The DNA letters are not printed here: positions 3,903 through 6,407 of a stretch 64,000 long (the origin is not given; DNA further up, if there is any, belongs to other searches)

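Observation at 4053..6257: Single 734-aa polypeptide fusing PurQ, two tandem PurS-like domains and PurC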

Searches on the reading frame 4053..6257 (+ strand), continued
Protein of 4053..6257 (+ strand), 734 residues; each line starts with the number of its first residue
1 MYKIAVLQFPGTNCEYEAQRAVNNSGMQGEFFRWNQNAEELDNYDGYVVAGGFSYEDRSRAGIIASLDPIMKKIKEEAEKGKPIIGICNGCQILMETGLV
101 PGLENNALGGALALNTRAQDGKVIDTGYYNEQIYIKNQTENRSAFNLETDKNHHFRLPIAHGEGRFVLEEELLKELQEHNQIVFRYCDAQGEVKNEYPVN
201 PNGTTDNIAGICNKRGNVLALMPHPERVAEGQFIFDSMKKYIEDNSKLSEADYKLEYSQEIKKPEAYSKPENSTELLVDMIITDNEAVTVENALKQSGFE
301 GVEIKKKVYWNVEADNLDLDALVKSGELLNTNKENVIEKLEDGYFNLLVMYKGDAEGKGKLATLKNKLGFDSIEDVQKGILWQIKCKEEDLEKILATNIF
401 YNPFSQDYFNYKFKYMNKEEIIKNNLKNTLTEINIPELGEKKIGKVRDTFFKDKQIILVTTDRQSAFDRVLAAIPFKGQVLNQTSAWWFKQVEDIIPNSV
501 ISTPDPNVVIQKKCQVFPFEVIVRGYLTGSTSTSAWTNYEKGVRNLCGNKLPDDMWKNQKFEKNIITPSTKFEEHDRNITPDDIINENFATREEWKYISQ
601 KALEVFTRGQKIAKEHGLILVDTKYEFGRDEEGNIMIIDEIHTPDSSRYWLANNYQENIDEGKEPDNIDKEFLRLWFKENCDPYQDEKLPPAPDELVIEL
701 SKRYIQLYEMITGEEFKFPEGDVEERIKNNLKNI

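Call 68: predict_structure(alignment_id=A2)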
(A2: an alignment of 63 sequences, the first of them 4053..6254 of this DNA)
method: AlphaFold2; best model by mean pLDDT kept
length: 734 residues; sequences in the alignment: 63
mean_pLDDT: 93.3   pTM: 0.67
mean pLDDT of the five models: 93.3, 91.6, 91.4, 91.3, 91.3
residues with pLDDT >= 90: 602; 70-90: 123; 50-70: 8; < 50: 1
segments of 3 or more residues with pLDDT < 50: none
pLDDT, mean of each block of 10 residues (from residue 1): 95 94 98 95 98 67 90 96 96 96 95 92 88 97 96 96 92 97 98 96 96 97 97 98 87 90 91 94 89 94 97 93 95 92 96 92 95 97 97 94 95 80 92 90 92 93 87 94 96 97 96 95 94 89 93 95 96 82 96 98 98 96 96 95 94 92 91 88 88 94 96 90 89 83
secondary structure, 60 per line:
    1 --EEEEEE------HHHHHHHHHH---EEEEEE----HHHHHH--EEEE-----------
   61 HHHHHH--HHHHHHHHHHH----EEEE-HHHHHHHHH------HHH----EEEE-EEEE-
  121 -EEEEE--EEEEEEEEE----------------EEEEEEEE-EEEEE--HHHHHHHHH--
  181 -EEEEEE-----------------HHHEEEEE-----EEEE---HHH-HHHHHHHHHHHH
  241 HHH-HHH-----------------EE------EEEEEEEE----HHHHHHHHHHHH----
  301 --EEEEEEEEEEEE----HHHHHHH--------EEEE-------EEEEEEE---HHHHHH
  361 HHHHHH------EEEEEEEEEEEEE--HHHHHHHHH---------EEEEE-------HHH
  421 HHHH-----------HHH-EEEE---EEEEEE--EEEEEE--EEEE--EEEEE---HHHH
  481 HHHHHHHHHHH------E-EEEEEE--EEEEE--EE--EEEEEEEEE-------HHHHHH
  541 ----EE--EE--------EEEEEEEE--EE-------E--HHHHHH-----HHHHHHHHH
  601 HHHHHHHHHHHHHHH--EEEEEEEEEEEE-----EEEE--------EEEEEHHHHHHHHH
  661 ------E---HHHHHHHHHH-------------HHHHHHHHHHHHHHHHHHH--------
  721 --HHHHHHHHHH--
elements in order (helices of 4 or more, strands of 3 or more residues): E3-8 H15-24 E28-33 H38-43 E46-49 H61-66 H69-79 E84-87 H89-97 E111-114 E116-119 E122-126 E129-137 E154-161 E163-167 H170-178 E182-187 E208-212 E218-221 H229-243 E273-280 H285-296 E303-314 H319-325 E334-337 E345-351 H355-366 E373-385 H388-396 E406-410 H418-424 E440-443 E447-452 E455-460 E463-466 E469-473 H477-491 E500-505 E508-512 E519-527 H535-540 E559-566 H581-586 H592-615 E618-629 E635-638 E647-651 H652-660 H671-680 H694-712 H723-732
